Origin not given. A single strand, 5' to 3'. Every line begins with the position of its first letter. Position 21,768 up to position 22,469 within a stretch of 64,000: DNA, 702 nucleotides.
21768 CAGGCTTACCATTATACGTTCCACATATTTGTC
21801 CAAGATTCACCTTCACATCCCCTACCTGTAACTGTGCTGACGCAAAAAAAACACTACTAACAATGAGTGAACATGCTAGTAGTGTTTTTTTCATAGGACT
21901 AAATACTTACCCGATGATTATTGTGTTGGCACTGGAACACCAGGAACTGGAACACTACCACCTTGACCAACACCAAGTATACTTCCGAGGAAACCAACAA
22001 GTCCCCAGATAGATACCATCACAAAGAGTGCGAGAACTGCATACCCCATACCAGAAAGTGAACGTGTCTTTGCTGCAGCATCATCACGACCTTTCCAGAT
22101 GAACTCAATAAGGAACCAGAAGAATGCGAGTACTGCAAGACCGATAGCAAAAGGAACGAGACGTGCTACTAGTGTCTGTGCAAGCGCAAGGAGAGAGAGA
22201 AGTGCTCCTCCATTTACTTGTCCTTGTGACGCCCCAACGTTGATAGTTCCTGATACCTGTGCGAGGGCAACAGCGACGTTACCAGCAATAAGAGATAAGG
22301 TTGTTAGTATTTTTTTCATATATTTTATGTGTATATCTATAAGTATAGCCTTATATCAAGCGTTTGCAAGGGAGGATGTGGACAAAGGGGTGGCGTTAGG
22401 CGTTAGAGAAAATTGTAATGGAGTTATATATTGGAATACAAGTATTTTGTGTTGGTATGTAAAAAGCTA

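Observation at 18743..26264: Cluster of six paralogous VirB2/TrbC-like two-helix secreted 'pilin-like' proteins, possibly on a tRNA-adjacent island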

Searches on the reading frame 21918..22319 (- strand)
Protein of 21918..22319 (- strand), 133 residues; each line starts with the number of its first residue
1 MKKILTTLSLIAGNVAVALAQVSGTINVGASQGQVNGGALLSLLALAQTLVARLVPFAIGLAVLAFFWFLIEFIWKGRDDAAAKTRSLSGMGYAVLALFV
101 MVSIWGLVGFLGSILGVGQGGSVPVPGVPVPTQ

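Call 4: search_protein_families(library=pfam, proteins=[window:21918-22319:-], max_evalue=1)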
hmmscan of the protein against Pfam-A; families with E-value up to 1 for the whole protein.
window:21918-22319:- (133 aa): 2 families
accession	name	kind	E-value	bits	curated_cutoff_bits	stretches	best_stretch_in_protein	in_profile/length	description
PF18895.5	T4SS_pilin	-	0.0052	17.3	26.6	1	57-111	19-71/71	Type IV secretion system pilin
PF10999.13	DUF2839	-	0.36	11.7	22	0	59-74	45-60/67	Protein of unknown function (DUF2839)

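Call 15: find_encoding_contigs(protein=window:21918-22319:-, flank=10000, max_places=6)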
Protein window:21918-22319:- (133 aa): 7 contigs read that carry it; 6 places shown.
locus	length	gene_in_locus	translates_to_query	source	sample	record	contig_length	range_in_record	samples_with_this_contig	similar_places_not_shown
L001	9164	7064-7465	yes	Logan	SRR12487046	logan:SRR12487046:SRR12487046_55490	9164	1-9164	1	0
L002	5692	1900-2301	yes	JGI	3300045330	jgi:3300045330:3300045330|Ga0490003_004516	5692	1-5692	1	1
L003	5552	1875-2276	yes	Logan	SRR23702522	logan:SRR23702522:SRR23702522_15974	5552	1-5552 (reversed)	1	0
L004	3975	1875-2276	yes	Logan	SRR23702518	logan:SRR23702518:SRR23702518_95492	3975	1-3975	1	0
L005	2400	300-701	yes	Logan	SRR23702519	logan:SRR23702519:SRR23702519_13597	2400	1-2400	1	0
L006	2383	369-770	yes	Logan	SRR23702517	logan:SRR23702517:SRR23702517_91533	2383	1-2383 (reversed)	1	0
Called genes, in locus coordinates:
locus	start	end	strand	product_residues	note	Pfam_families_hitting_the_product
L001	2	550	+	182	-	?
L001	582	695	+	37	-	-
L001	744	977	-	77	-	-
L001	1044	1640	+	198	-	PF01135:PCMT, PF01209:Ubie_methyltran, PF13489:Methyltransf_23, PF05175:MTS, PF13847:Methyltransf_31, PF08241:Methyltransf_11, PF08242:Methyltransf_12, PF13649:Methyltransf_25, +2 more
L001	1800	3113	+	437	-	PF01547:SBP_bac_1, PF13416:SBP_bac_8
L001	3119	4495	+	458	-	-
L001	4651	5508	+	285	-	-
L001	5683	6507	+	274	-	-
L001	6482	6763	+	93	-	-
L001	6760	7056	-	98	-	-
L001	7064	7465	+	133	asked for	-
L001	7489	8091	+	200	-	PF18895:T4SS_pilin (faint)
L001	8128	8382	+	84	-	PF18895:T4SS_pilin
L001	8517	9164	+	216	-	?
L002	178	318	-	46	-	-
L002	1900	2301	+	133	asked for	-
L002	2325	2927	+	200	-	PF18895:T4SS_pilin (faint)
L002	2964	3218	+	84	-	PF18895:T4SS_pilin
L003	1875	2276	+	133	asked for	-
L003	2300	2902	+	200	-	PF18895:T4SS_pilin (faint)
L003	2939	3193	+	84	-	PF18895:T4SS_pilin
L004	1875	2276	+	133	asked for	-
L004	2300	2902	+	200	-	PF18895:T4SS_pilin (faint)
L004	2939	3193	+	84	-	PF18895:T4SS_pilin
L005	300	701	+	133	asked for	-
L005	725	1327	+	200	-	PF18895:T4SS_pilin (faint)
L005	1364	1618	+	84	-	PF18895:T4SS_pilin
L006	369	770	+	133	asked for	-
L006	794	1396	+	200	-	PF18895:T4SS_pilin (faint)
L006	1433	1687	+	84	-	PF18895:T4SS_pilin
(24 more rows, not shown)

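Call 17: find_homologous_proteins(query=window:21918-22319:-, max_evalue=0.001)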
Query window:21918-22319:- (133 aa): 382 proteins with E <= 0.001 among 2195 candidates; the best 120 are listed.
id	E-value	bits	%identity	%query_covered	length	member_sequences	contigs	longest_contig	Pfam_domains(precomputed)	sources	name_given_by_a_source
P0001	4.7e-74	264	100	100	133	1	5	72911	-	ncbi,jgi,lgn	jgi:hypothetical protein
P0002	2.5e-62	226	83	98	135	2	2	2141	-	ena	-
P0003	4.8e-61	222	80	100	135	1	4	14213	-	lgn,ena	-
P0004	3.6e-60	219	80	99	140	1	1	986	-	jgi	jgi:membrane protease YdiL (CAAX protease family)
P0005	3.2e-57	210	76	89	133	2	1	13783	-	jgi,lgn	jgi:hypothetical protein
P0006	1.5e-55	205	75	100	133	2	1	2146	-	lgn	-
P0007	8.3e-55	202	75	98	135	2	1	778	PF18895.6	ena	-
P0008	8.5e-55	202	74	98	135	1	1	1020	-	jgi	jgi:hypothetical protein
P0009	2.0e-54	201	74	98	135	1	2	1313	-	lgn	-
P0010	2.1e-54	201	78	98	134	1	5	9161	-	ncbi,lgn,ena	-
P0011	2.9e-54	200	74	98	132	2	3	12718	-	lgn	-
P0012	3.0e-54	200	73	100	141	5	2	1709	-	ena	-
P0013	3.0e-54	200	72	98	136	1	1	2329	-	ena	-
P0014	3.9e-54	200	73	98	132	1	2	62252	-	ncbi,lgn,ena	-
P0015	4.8e-54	200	73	98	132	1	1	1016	-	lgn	-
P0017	1.7e-53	198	75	98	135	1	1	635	PF18895.6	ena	-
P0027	1.3e-51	192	68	100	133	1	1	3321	PF18895.6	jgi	jgi:hypothetical protein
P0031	2.6e-51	191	71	98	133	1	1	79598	PF18895.6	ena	-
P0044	7.1e-50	186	71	98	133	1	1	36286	PF18895.6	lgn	-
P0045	7.7e-50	186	70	98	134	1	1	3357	PF18895.6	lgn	-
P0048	1.3e-49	185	71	100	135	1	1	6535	PF18895.6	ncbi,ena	-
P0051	2.2e-49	185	68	98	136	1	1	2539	PF18895.6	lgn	-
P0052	3.1e-49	184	68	100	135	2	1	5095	PF18895.6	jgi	jgi:hypothetical protein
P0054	6.7e-49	183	72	98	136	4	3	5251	PF18895.6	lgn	-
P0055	8.1e-49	183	71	98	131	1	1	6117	PF18895.6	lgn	-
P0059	1.5e-48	182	69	98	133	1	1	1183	PF18895.6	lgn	-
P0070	1.6e-47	179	67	98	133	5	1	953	PF18895.6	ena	-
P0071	1.9e-47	178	58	100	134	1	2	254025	-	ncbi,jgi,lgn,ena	ncbi:MAG: hypothetical protein WCT07_02445 [Candidatus Paceibacterota bacterium]|jgi:hypothetical pr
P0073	1.9e-47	178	66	98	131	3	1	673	PF18895.6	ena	-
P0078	1.0e-46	176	66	100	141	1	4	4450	PF18895.6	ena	-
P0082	2.3e-46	175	69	98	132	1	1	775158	-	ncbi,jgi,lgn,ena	ncbi:MAG: hypothetical protein WC444_01940 [Candidatus Paceibacterota bacterium]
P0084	3.6e-46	174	66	98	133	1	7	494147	-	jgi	jgi:hypothetical protein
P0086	5.5e-46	174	67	98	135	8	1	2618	PF18895.6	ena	-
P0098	3.1e-45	171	63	98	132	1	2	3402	PF18895.6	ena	-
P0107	2.6e-44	168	66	96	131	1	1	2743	PF18895.6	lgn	-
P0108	3.6e-44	168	64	100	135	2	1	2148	PF18895.6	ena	-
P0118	3.0e-43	165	61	100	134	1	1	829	PF18895.6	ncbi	-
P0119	3.1e-43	165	63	99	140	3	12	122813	PF18895.6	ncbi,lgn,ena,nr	ncbi:MAG: hypothetical protein KBC21_03220 [Candidatus Pacebacteria bacterium]|nr:hypothetical prote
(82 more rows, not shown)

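Call 18: find_encoding_contigs(protein=P0082, flank=10000, max_places=2)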
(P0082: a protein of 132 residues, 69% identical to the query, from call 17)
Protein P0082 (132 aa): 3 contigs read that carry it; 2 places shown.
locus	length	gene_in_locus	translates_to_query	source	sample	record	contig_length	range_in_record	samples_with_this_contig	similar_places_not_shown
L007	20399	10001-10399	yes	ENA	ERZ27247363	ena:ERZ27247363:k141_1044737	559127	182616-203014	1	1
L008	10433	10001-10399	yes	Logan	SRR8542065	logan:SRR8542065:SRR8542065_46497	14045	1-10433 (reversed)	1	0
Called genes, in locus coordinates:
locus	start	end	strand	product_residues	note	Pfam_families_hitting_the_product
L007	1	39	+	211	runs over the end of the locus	PF13483:Lactamase_B_3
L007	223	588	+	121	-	PF05635:23S_rRNA_IVP, PF22296:bAvd (weak)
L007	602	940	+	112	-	-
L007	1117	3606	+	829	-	PF00521:DNA_topoisoIV, PF03989:DNA_gyraseA_C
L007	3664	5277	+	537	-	PF10592:AIPR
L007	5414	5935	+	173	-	PF01135:PCMT, PF01209:Ubie_methyltran, PF05175:MTS, PF13489:Methyltransf_23, PF13847:Methyltransf_31, PF08241:Methyltransf_11, PF08242:Methyltransf_12, PF13649:Methyltransf_25, +6 more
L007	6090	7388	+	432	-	PF01547:SBP_bac_1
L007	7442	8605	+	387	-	-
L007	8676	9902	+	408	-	-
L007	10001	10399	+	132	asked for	-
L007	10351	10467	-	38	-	-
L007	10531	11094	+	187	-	-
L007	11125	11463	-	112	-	-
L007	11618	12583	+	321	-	PF00135:COesterase, PF20434:BD-FAE, PF07859:Abhydrolase_3, PF12697:Abhydrolase_6 (weak), PF00326:Peptidase_S9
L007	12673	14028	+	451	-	PF00587:tRNA-synt_2b, PF03129:HGTP_anticodon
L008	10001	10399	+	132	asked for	-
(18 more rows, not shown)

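Call 19: find_encoding_contigs(protein=P0084, flank=10000, max_places=2)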
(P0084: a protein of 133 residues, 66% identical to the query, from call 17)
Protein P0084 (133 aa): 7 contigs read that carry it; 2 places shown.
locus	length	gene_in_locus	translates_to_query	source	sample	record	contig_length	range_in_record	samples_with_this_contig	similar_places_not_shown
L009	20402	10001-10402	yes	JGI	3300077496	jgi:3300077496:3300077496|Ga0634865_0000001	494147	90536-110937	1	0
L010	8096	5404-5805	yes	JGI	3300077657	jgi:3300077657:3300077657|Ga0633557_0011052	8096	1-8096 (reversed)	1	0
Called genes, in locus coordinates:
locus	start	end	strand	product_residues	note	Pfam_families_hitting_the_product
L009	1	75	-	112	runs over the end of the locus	-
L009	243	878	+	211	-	PF13483:Lactamase_B_3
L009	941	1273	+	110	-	-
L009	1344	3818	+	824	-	PF00521:DNA_topoisoIV, PF03989:DNA_gyraseA_C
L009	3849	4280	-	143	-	-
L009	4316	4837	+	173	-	PF01135:PCMT (weak), PF01209:Ubie_methyltran, PF05175:MTS, PF13489:Methyltransf_23, PF13847:Methyltransf_31, PF08241:Methyltransf_11, PF08242:Methyltransf_12, PF13649:Methyltransf_25, +3 more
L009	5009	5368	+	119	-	PF18895:T4SS_pilin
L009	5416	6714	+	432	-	-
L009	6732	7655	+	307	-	PF18895:T4SS_pilin (faint)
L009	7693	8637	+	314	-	-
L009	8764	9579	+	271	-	-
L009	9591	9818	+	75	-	-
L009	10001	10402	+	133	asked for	-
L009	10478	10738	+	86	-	PF18895:T4SS_pilin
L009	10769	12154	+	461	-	PF00587:tRNA-synt_2b, PF03129:HGTP_anticodon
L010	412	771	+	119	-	PF18895:T4SS_pilin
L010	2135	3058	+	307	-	PF18895:T4SS_pilin (faint)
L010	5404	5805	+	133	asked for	-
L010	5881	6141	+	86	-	PF18895:T4SS_pilin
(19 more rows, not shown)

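Call 20: find_encoding_contigs(protein=P0071, flank=10000, max_places=2)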
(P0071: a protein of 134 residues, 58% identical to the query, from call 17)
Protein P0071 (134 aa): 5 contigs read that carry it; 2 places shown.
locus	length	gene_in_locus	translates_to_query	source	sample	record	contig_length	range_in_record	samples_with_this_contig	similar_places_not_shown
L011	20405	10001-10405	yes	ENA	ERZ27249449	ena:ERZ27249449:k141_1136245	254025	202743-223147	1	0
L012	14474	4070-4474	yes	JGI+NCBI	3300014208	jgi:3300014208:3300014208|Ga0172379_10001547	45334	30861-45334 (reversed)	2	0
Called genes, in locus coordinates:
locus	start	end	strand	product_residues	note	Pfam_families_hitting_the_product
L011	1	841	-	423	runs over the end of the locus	PF00575:S1 (weak), PF23459:S1_RRP5 (faint), PF21543:CvfB_2nd (faint), PF00575:S1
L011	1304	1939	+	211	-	PF13483:Lactamase_B_3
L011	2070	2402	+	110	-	-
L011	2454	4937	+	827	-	PF00521:DNA_topoisoIV, PF03989:DNA_gyraseA_C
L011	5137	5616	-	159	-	-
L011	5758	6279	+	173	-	PF01135:PCMT, PF01209:Ubie_methyltran, PF05175:MTS, PF13489:Methyltransf_23, PF13847:Methyltransf_31, PF08241:Methyltransf_11, PF08242:Methyltransf_12, PF13649:Methyltransf_25, +3 more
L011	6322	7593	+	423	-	PF01547:SBP_bac_1, PF13416:SBP_bac_8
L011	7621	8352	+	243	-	PF18895:T4SS_pilin (weak)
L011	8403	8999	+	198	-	PF18895:T4SS_pilin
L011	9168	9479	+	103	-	-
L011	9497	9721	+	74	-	-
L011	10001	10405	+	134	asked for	-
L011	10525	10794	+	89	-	PF18895:T4SS_pilin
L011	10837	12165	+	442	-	PF00587:tRNA-synt_2b, PF03129:HGTP_anticodon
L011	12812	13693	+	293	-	PF18915:DUF5667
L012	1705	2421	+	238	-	PF18895:T4SS_pilin (weak)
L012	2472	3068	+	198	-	PF18895:T4SS_pilin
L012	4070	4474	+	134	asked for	-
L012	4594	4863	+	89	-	PF18895:T4SS_pilin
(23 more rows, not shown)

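Call 29: predict_structure(alignment_id=A1)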
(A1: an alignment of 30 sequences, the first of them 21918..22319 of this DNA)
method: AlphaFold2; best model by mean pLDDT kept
length: 133 residues; sequences in the alignment: 30
mean_pLDDT: 72.2   pTM: 0.45
mean pLDDT of the five models: 72.2, 70.6, 69.1, 66.2, 64.6
residues with pLDDT >= 90: 15; 70-90: 62; 50-70: 42; < 50: 14
segments of 3 or more residues with pLDDT < 50: 24-34
pLDDT, mean of each block of 10 residues (from residue 1): 60 60 45 56 82 88 91 83 84 90 84 66 55 52
secondary structure, 60 per line:
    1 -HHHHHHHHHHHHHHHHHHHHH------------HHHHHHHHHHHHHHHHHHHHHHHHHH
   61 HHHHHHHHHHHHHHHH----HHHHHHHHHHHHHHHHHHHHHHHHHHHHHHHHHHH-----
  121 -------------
elements in order: H2-22 H35-76 H81-115

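Call 31: search_solved_structures(query=A1, max_evalue=10, show_alignments=3)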
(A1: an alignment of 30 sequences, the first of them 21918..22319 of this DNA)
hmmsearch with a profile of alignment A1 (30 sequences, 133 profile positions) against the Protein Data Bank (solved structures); distinct sequences matched with E-value up to 10: 3.
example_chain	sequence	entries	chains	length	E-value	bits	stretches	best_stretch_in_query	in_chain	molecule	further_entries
9opy_B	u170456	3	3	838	0.068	16.3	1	56-101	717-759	Taste receptor type 1 member 3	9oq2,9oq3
1x1e_A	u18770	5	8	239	1.3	12.2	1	105-128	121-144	2-deoxy-D-gluconate 3-dehydrogenase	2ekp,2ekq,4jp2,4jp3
9w7x_B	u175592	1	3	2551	2.3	11.3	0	47-80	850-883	Piezo-type mechanosensitive ion channel component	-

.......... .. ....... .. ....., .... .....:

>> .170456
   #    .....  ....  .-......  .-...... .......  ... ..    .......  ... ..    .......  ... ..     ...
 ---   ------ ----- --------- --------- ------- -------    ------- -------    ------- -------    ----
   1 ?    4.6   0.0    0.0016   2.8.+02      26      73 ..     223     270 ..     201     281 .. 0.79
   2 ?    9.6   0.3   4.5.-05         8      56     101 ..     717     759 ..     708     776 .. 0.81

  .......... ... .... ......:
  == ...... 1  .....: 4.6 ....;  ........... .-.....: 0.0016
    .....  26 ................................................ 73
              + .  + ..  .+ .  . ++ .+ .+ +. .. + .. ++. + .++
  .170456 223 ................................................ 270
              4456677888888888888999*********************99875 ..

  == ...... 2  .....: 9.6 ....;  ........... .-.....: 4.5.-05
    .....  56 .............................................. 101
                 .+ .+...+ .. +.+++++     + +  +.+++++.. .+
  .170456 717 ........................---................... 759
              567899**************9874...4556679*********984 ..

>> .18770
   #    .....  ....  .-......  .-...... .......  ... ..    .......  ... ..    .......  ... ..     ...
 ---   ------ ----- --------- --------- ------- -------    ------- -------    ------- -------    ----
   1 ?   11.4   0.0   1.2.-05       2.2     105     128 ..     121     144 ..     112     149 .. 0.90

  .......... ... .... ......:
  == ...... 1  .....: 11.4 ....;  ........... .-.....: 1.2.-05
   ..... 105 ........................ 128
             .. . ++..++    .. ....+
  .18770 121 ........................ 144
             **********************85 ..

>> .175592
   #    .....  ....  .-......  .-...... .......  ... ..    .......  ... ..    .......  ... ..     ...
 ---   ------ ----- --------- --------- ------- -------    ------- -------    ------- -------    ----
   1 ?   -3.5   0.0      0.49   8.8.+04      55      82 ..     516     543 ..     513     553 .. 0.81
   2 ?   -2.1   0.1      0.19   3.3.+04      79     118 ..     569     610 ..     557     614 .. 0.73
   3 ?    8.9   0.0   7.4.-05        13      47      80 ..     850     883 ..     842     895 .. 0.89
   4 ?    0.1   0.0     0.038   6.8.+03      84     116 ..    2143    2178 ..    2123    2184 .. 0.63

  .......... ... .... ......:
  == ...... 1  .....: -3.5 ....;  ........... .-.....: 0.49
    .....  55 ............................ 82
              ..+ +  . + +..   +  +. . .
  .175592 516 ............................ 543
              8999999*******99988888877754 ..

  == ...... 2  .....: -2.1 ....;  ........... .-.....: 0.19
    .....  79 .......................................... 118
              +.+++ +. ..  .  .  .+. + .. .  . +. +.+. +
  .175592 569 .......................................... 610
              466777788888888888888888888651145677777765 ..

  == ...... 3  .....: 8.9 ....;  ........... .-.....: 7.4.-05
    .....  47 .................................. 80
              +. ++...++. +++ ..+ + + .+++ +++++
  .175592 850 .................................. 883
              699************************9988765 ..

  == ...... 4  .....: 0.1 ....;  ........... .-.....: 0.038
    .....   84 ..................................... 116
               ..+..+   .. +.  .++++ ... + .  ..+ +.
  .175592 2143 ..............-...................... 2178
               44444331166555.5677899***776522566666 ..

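Call 32: fold_search(model_id=the predicted structure, library=pdb)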
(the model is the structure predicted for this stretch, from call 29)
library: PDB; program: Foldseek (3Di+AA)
matches with E <= 10: 120; with E <= 0.001: 0
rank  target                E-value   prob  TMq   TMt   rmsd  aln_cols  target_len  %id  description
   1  1ow6_A                4.2e-01  0.20  0.24  0.24  20.1       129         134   19  Paxillin LD4 motif bound to the Focal Adhesion Targeting (FAT) domain of the Focal Adhesion Kinase (released 2003-10-21)
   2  8vc9_C                2.0e+00  0.28  0.36  0.15  20.2       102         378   12  Hybrid response regulator LvrB from Leptospira / phosphorylated REC form (released 2024-12-18)
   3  8vc9_F                2.0e+00  0.28  0.35  0.15  20.4       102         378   12  Hybrid response regulator LvrB from Leptospira / phosphorylated REC form (released 2024-12-18)
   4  2uuh                  2.1e+00  0.63  0.39  0.35   4.7        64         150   17  Crystal structure of Human Leukotriene C4 Synthase in complex with substrate glutathione (released 2007-07-17)
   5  9vub_C                2.1e+00  0.38  0.47  0.18  12.2       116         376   13  channel C complex with 3 (released 2026-03-11)
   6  8vc9_A                2.1e+00  0.25  0.36  0.16  20.7       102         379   12  Hybrid response regulator LvrB from Leptospira / phosphorylated REC form (released 2024-12-18)
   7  9g1t                  2.3e+00  0.75  0.39  0.36   2.0        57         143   18  Human LTC4 synthase in complex with compound 5 (released 2025-02-26)
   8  9vub_A                2.3e+00  0.38  0.46  0.18  12.3       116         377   13  channel C complex with 3 (released 2026-03-11)
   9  9a72_A                2.3e+00  0.15  0.34  0.18  20.3       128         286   16  Integrative model of YFMS-CHEW by crosslinking MS and deep learning (released 2024-09-18)
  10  6s1k_E                2.4e+00  0.54  0.50  0.63   3.4        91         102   13  E. coli Core Signaling Unit, carrying QQQQ receptor mutation (released 2020-01-22)
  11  7bgn_E                2.4e+00  0.28  0.31  0.21   8.7        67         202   12  Crystal structure of MtHISN2-AMP complex, a bifunctional enzyme from the histidine biosynthetic pathway (released 2021-05-19)
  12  3hkk                  2.4e+00  0.23  0.43  0.40  20.2       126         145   21  Structure of human Leukotriene C4 synthase in complex with glutathione sulfonate (released 2010-05-26)
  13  8vc9_E                2.4e+00  0.23  0.35  0.16  20.8       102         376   12  Hybrid response regulator LvrB from Leptospira / phosphorylated REC form (released 2024-12-18)
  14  3pcv                  2.6e+00  0.25  0.43  0.39  19.1       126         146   19  Crystal structure analysis of human leukotriene C4 synthase at 1.9 angstrom resolution (released 2011-03-16)
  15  3leo                  2.6e+00  0.25  0.43  0.38  19.1       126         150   19  Structure of human Leukotriene C4 synthase mutant R31Q in complex with glutathione (released 2010-10-27)
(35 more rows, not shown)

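Call 62: search_protein_families(library=pfam, alignment_id=A6, max_evalue=0.01)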
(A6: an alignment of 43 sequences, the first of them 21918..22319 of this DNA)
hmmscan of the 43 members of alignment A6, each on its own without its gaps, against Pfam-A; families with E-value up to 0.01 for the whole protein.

A. member 1, window:21918-22319:- (133 aa): 1 family
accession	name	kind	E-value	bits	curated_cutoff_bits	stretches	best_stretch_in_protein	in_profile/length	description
PF18895.5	T4SS_pilin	-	0.0052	17.3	26.6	1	57-111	19-71/71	Type IV secretion system pilin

B. families by the number of members that match (of 43 scanned): 11 families
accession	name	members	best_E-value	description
PF18895.5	T4SS_pilin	35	1.4e-14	Type IV secretion system pilin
PF00520.37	Ion_trans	4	0.00017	Ion transport protein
PF12725.13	DUF3810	2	0.00047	Protein of unknown function (DUF3810)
PF07947.19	YhhN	1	0.00026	YhhN family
PF15062.11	ARL6IP6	1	0.0008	Haemopoietic lineage transmembrane helix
PF12351.13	Fig1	1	0.0011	Ca2+ regulator and membrane fusion protein Fig1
PF07843.16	DUF1634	1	0.0044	Protein of unknown function (DUF1634)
PF02656.20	DUF202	1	0.0049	Domain of unknown function (DUF202)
PF12036.14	DUF3522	1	0.0056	Protein of unknown function (DUF3522)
PF10011.15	DUF2254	1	0.0068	Predicted membrane protein (DUF2254)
PF12911.12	OppC_N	1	0.01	N-terminal TM domain of oligopeptide transport permease C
